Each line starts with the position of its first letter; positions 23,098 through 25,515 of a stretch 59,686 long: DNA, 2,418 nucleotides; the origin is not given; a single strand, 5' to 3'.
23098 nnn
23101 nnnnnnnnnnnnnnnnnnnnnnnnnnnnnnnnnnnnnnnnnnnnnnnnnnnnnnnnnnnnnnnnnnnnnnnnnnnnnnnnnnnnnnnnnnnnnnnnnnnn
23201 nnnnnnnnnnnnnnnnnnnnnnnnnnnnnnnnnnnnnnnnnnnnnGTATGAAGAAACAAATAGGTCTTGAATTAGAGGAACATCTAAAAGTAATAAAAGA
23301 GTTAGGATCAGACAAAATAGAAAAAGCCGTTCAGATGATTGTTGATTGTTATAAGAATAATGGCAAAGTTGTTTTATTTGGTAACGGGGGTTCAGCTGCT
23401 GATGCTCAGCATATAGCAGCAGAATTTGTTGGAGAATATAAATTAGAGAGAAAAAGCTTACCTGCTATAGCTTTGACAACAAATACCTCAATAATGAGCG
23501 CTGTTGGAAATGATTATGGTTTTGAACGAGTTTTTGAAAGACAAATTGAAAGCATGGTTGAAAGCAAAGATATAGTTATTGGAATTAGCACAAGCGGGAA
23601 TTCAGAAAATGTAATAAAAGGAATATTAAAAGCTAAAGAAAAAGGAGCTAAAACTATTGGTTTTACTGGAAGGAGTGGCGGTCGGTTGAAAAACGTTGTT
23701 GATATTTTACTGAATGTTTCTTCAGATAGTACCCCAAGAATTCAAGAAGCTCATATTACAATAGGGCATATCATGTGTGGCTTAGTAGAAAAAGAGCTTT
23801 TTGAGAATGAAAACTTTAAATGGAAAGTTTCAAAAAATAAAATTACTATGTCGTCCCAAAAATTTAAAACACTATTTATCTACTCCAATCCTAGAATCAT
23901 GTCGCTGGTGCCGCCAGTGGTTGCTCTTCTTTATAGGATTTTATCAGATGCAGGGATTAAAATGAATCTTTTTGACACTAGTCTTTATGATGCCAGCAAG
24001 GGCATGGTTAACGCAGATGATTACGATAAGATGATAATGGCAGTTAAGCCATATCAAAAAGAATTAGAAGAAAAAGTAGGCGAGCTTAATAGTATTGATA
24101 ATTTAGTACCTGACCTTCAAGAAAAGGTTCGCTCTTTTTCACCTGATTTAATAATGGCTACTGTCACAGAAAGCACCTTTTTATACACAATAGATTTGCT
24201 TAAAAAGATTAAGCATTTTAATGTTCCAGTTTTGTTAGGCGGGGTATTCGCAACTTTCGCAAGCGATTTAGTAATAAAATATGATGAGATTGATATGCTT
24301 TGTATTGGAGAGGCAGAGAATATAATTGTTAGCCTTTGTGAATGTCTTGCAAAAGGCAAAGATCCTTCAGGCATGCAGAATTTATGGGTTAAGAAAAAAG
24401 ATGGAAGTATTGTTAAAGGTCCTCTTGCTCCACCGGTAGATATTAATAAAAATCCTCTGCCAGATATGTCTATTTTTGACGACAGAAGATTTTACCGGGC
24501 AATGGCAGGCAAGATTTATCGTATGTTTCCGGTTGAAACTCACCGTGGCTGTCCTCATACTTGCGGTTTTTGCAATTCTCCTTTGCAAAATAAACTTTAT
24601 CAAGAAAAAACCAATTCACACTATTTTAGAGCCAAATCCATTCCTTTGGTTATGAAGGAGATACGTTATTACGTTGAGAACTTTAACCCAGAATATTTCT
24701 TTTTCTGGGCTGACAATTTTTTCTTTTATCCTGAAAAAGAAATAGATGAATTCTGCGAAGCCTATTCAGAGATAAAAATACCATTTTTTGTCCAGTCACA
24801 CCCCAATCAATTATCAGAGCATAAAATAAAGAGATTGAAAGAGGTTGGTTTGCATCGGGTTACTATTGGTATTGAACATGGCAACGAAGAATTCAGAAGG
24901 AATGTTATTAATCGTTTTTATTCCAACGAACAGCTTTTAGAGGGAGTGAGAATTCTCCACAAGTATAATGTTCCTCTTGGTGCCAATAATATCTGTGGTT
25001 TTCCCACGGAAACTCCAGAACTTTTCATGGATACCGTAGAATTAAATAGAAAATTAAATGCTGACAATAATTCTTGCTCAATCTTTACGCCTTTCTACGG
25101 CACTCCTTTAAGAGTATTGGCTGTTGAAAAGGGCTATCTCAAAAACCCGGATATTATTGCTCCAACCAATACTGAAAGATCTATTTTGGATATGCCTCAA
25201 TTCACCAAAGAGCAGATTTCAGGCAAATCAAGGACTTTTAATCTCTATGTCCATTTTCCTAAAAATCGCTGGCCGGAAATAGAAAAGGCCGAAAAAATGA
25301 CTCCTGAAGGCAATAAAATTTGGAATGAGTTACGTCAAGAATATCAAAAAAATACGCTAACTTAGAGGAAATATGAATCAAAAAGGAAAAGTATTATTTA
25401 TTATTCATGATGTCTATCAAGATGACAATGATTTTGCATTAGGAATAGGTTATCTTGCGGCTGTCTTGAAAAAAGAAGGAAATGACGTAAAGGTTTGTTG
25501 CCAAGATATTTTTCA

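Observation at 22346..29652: NeuB-like synthase followed by a SIS::B12-radical-SAM fusion and a second B12-radical-SAM enzyme: candidate pathway to a radical-modified ulosonic acid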

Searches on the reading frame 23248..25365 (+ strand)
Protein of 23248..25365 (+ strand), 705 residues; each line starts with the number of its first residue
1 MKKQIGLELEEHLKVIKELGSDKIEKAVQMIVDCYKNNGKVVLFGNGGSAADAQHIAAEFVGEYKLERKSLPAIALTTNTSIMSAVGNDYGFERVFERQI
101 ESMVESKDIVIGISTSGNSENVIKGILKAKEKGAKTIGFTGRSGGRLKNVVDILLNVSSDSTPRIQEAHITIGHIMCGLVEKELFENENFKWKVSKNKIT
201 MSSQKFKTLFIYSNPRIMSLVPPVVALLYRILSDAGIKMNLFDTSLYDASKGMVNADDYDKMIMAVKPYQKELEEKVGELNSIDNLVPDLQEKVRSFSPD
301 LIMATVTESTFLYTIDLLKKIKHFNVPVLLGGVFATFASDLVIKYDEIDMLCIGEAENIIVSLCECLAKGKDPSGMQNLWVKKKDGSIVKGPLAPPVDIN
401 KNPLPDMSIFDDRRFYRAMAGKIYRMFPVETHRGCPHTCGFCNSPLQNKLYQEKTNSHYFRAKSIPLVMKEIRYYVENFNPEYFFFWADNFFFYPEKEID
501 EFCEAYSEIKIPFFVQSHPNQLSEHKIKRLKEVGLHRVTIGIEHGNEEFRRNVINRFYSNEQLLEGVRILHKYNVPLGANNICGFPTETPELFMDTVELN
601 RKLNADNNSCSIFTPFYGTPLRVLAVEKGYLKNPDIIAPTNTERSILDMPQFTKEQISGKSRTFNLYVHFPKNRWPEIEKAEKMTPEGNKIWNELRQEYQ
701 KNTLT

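Call 3: search_protein_families(library=pfam, proteins=[window:23248-25365:+], max_evalue=0.01)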
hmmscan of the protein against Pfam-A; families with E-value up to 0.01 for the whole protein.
window:23248-25365:+ (705 aa): 5 families
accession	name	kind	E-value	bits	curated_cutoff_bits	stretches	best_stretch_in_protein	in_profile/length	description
PF13580.11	SIS_2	-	6.1e-31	107.7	27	1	10-141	7-138/138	SIS domain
PF04055.27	Radical_SAM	-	6.9e-24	85.3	29.5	1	430-599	2-165/166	Radical SAM superfamily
PF02310.24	B12-binding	-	2.1e-08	34.5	32.1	1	288-361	41-118/121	B12 binding domain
PF01380.27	SIS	-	3e-08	34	25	1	102-150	49-97/131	SIS domain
PF19864.5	Radical_SAM_N2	-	0.0046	16.9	29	0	312-372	72-130/151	Radical SAM proteins, N-terminal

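Call 4: search_protein_families(library=ncbifam, proteins=[window:23248-25365:+], max_evalue=0.001)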
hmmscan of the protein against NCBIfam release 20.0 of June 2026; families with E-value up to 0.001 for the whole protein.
window:23248-25365:+ (705 aa): 48 families (the best 25 are shown)
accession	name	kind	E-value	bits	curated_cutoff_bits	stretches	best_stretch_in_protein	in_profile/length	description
TIGR00441.1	gmhA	equivalog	1.8e-58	197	209.45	1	28-181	1-154/154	D-sedoheptulose 7-phosphate isomerase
NF010546.0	PRK13936.1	equivalog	8.3e-58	195.4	276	1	20-188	25-196/197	phosphoheptose isomerase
NF001628.0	PRK00414.1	equivalog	1.6e-46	158.4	265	1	7-184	8-190/192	D-sedoheptulose 7-phosphate isomerase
NF010547.0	PRK13938.1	equivalog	9.8e-38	129.8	320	1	31-186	38-193/196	D-sedoheptulose 7-phosphate isomerase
NF008138.0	PRK10886.1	equivalog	1.8e-31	109.4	352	1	21-188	24-194/196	DnaA initiator-associating protein DiaA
TIGR03471.1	HpnJ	equivalog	1.6e-26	93.2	577.6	1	305-680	75-445/472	hopanoid biosynthesis associated radical SAM protein HpnJ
TIGR02026.1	BchE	equivalog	2.8e-26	92.4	481.35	1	289-624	54-386/497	magnesium-protoporphyrin IX monomethyl ester anaerobic oxidative cyclase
TIGR04014.1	B12_SAM_MJ_0865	equivalog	1.5e-19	70.1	360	2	314-445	57-179/434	methyl-coenzyme M reductase glutamine C-methyltransferase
TIGR03975.1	rSAM_ocin_1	subfamily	5.9e-19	68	281.85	1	266-603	96-430/606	RiPP maturation radical SAM C-methyltransferase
NF050148.1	rSAM_ApyD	equivalog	9.2e-18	64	750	1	274-600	50-363/645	RiPP biosynthesis radical SAM protein ApyD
TIGR04072.2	rSAM_ladder_B12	equivalog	1.6e-17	63.3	360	1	316-631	88-378/443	lipid biosynthesis B12-binding/radical SAM protein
TIGR04013.1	B12_SAM_MJ_1487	hypoth_equivalog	4e-17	62.1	251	1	299-623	43-355/382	TIGR04013 family B12-binding domain/radical SAM domain-containing protein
TIGR04479.1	bcpD_PhpK_rSAM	subfamily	2.4e-15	55.9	600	1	264-603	76-409/504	PhpK family radical SAM P-methyltransferase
NF038361.1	rSAM_Sden_1168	equivalog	1e-13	50.7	575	1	317-614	163-462/560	Sden_1168 family B12-binding radical SAM P-methyltransferase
TIGR04385.1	B12_rSAM_cofa1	equivalog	1.4e-13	50.9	450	1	294-591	69-352/438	B12 lower ligand biosynthesis radical SAM protein BzaD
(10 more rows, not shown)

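Call 8: find_homologous_proteins(query=window:23248-25365:+, max_evalue=0.00001)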
Query window:23248-25365:+ (705 aa): 1098 proteins with E <= 0.00001 among 8000 candidates; the best 120 are listed.
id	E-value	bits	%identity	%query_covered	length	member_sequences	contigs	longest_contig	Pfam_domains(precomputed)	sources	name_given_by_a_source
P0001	0.0e+0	1619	100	100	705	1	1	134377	PF01380.28,PF04055.28,PF13580.12,PF02310.25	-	-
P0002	3.4e-289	979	83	71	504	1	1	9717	PF04055.28,PF02310.25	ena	-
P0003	4.6e-273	926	77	70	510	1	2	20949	PF04055.28,PF02310.25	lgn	-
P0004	8.5e-273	925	79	71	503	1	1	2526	PF04055.28,PF02310.25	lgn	-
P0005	3.3e-269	913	78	71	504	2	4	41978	PF04055.28,PF02310.25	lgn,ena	-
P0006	2.7e-263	894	76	71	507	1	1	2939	PF04055.28,PF02310.25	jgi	jgi:radical SAM superfamily enzyme YgiQ (UPF0313 family)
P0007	7.6e-257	872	73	71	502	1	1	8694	PF04055.28,PF02310.25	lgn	-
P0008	7.1e-250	849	74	69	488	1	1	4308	PF04055.28,PF02310.25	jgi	jgi:anaerobic magnesium-protoporphyrin IX monomethyl ester cyclase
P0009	2.3e-248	844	72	71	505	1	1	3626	PF04055.28,PF02310.25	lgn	-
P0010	3.2e-247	841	72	70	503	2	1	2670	PF04055.28,PF02310.25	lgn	-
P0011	5.8e-246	837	72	71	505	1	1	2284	PF04055.28,PF02310.25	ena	-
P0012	1.3e-238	812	69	71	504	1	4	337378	PF04055.28,PF02310.25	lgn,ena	-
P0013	2.0e-232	792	70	70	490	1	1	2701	PF04055.28,PF02310.25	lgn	-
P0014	1.2e-211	723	61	71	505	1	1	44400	PF04055.28,PF02310.25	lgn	-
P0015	7.7e-195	668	59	70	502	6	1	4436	PF04055.28,PF02310.25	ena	-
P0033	1.4e-182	627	54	70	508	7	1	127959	PF04055.28,PF02310.25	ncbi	ncbi:MAG: B12-binding domain-containing radical SAM protein [Desulfobaccales bacterium]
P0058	1.2e-174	601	52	70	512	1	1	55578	PF04055.28,PF02310.25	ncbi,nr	ncbi:B12-binding domain-containing radical SAM protein [Acidobacteria bacterium AH-259-L09]|nr:B12-b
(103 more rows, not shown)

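Call 9: find_encoding_contigs(protein=P0002, flank=8000, max_places=3)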
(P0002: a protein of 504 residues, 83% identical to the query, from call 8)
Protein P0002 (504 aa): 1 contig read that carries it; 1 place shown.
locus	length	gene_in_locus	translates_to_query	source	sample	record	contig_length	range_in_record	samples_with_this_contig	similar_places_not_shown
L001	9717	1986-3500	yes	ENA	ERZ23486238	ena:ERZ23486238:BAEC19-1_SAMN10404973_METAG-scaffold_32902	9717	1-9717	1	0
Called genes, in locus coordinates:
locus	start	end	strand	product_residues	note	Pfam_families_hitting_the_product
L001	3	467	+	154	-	?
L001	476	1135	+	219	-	PF02348:CTP_transf_3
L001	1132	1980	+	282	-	PF03102:NeuB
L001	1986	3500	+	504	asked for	PF02310:B12-binding, PF04055:Radical_SAM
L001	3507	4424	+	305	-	-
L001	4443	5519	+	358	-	PF04055:Radical_SAM, PF13186:SPASM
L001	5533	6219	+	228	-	PF01370:Epimerase, PF13561:adh_short_C2, PF00106:adh_short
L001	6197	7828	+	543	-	PF02310:B12-binding, PF04055:Radical_SAM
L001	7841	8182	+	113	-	PF01370:Epimerase, PF04321:RmlD_sub_bind (weak), PF16363:GDP_Man_Dehyd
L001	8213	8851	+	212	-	PF01370:Epimerase, PF16363:GDP_Man_Dehyd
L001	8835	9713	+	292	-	PF01966:HD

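Call 10: find_encoding_contigs(protein=P0005, flank=10000, max_places=3)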
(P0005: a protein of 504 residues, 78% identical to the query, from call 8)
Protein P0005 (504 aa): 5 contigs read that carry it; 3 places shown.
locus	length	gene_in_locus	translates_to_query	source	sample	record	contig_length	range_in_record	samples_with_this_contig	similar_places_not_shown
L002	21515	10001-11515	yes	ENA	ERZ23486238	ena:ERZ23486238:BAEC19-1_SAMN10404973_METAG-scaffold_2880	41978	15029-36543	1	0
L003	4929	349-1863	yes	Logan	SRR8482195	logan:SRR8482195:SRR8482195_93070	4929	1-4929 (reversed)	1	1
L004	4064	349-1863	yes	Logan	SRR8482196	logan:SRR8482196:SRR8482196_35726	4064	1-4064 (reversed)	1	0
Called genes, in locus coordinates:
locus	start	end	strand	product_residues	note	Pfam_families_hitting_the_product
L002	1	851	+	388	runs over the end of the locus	PF00266:Aminotran_5, PF00155:Aminotran_1_2 (weak), PF01041:DegT_DnrJ_EryC1, PF01212:Beta_elim_lyase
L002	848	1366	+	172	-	PF01592:NifU_N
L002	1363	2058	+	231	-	PF02585:PIG-L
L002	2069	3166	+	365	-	PF03054:tRNA_Me_trans, PF20259:tRNA_Me_trans_M, PF20258:tRNA_Me_trans_C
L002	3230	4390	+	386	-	PF22025:ThiI_fer, PF02926:THUMP, PF02568:ThiI, PF06508:QueC (weak)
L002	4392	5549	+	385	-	-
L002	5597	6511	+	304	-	PF00892:EamA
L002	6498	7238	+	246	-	PF19927:DUF6390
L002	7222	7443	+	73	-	-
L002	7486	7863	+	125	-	-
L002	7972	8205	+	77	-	PF00462:Glutaredoxin, PF13417:GST_N_3 (weak)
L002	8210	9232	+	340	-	PF00044:Gp_dh_N, PF02800:Gp_dh_C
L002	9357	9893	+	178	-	PF10648:Gmad2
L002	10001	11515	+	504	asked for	PF02310:B12-binding (weak), PF04055:Radical_SAM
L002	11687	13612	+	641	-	PF16177:ACAS_N, PF00501:AMP-binding, PF13193:AMP-binding_C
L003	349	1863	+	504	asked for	PF02310:B12-binding (weak), PF04055:Radical_SAM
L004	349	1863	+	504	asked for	PF02310:B12-binding (weak), PF04055:Radical_SAM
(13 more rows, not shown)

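Call 15: find_encoding_contigs(protein=P0003, flank=10000, max_places=2)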
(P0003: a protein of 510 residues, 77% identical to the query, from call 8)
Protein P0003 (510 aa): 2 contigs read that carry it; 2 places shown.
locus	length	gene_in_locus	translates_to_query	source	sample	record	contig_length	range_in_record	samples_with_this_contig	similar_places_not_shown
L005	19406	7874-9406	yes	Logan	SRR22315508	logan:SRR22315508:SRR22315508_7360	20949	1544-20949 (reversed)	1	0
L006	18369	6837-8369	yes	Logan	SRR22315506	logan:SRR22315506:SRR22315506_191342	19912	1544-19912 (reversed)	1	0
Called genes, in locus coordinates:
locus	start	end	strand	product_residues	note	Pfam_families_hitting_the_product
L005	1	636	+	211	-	?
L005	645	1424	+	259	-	PF13555:AAA_29 (faint), PF00005:ABC_tran, PF13304:AAA_21 (weak)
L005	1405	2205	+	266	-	PF00528:BPD_transp_1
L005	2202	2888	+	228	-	PF00483:NTP_transferase, PF12804:NTP_transf_3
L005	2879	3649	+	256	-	PF04991:LicD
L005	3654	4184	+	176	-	PF13489:Methyltransf_23 (weak)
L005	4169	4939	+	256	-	PF02348:CTP_transf_3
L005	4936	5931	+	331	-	PF01408:GFO_IDH_MocA, PF22725:GFO_IDH_MocA_C3 (weak)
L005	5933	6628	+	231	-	PF01370:Epimerase (faint), PF13561:adh_short_C2, PF00106:adh_short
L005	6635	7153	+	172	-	PF00702:Hydrolase (faint), PF08282:Hydrolase_3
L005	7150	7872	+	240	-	PF03102:NeuB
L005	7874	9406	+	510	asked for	PF02310:B12-binding (weak), PF04055:Radical_SAM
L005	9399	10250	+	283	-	PF03102:NeuB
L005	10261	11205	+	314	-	PF02353:CMAS (weak), PF13489:Methyltransf_23, PF13847:Methyltransf_31, PF08241:Methyltransf_11, PF08242:Methyltransf_12, PF13649:Methyltransf_25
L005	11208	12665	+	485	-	PF05159:Capsule_synth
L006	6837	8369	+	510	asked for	PF02310:B12-binding (weak), PF04055:Radical_SAM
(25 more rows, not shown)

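Call 16: find_encoding_contigs(protein=P0012, flank=10000, max_places=2)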
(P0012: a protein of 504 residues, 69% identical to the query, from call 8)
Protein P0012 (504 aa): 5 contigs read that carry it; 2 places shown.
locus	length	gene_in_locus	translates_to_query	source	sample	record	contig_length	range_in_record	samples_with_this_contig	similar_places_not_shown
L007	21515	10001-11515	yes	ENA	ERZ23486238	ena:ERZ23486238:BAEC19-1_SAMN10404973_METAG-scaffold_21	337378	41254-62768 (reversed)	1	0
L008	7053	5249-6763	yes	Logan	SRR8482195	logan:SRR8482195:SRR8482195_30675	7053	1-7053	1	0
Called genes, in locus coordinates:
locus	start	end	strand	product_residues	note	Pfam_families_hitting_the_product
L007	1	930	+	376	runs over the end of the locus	PF13439:Glyco_transf_4, PF13579:Glyco_trans_4_4 (weak), PF20706:GT4-conflict, PF00534:Glycos_transf_1, PF13692:Glyco_trans_1_4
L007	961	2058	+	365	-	PF13439:Glyco_transf_4 (weak), PF20706:GT4-conflict (weak), PF00534:Glycos_transf_1, PF13692:Glyco_trans_1_4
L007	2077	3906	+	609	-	PF01522:Polysacc_deac_1, PF01209:Ubie_methyltran, PF13489:Methyltransf_23, PF08241:Methyltransf_11, PF08242:Methyltransf_12, PF13649:Methyltransf_25, PF13847:Methyltransf_31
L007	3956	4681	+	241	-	-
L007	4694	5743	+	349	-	PF00534:Glycos_transf_1, PF13692:Glyco_trans_1_4, PF13524:Glyco_trans_1_2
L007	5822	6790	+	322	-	PF01073:3Beta_HSD (weak), PF01370:Epimerase, PF02719:Polysacc_synt_2, PF04321:RmlD_sub_bind, PF07993:NAD_binding_4 (faint), PF16363:GDP_Man_Dehyd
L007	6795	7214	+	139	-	PF01467:CTP_transf_like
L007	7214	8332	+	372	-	PF13439:Glyco_transf_4, PF13579:Glyco_trans_4_4 (faint), PF20706:GT4-conflict, PF00534:Glycos_transf_1, PF13692:Glyco_trans_1_4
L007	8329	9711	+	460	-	PF02350:Epimerase_2 (faint), PF04464:Glyphos_transf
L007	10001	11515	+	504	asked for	PF02310:B12-binding (weak), PF04055:Radical_SAM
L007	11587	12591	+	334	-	PF01522:Polysacc_deac_1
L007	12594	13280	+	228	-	PF05711:TylF, PF13578:Methyltransf_24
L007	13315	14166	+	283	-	PF00685:Sulfotransfer_1, PF13469:Sulfotransfer_3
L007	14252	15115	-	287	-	PF13489:Methyltransf_23, PF13847:Methyltransf_31, PF08241:Methyltransf_11, PF08242:Methyltransf_12, PF13649:Methyltransf_25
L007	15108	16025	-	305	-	PF00685:Sulfotransfer_1, PF13469:Sulfotransfer_3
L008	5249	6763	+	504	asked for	PF02310:B12-binding (weak), PF04055:Radical_SAM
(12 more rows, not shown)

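Call 17: find_encoding_contigs(protein=P0001, flank=1000, max_places=2)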
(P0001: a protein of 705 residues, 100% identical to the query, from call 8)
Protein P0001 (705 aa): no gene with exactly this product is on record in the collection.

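Call 20: find_encoding_contigs(protein=P0014, flank=10000, max_places=2)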
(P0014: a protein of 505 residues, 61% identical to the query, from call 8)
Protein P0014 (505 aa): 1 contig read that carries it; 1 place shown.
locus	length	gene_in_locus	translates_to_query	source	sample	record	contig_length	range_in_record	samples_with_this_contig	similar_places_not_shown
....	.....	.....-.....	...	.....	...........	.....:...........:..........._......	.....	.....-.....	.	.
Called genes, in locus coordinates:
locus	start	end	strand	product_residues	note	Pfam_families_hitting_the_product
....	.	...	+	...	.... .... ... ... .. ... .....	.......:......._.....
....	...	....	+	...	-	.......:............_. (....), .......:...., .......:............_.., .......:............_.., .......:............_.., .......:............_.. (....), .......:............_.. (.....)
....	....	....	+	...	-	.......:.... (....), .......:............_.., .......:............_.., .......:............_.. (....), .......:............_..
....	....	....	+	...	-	-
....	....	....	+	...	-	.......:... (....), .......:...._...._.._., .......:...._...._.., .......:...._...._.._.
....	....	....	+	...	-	-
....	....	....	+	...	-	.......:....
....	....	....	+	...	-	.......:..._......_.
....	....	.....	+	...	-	-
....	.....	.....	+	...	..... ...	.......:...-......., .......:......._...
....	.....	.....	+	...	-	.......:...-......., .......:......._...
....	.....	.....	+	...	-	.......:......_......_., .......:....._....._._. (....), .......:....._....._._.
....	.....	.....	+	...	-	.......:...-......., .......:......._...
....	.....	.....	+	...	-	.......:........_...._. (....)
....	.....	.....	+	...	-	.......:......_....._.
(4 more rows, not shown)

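Call 37: find_encoding_contigs(protein=P0033, flank=8000, max_places=1)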
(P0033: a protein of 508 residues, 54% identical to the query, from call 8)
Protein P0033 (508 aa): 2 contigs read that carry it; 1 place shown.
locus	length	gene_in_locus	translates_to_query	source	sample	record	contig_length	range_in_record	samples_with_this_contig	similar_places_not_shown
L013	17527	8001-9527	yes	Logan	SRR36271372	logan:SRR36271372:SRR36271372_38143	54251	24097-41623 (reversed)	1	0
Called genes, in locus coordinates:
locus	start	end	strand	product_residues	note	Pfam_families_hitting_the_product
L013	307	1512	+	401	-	PF02348:CTP_transf_3, PF08282:Hydrolase_3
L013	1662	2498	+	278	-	PF03102:NeuB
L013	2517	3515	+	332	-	PF01063:Aminotran_4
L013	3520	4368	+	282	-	PF01261:AP_endonuc_2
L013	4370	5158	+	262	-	PF00106:adh_short, PF23441:SDR, PF13561:adh_short_C2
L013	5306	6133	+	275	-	PF00106:adh_short, PF13561:adh_short_C2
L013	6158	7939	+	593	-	PF27859:LIC12162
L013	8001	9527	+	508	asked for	PF02310:B12-binding, PF04055:Radical_SAM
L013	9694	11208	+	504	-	PF02310:B12-binding, PF04055:Radical_SAM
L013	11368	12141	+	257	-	PF03328:HpcH_HpaI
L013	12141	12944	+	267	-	PF02348:CTP_transf_3, PF12804:NTP_transf_3 (weak)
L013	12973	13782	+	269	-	PF13489:Methyltransf_23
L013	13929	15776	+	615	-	PF07220:DUF1420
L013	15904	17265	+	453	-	PF02310:B12-binding, PF04055:Radical_SAM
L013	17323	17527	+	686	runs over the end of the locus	-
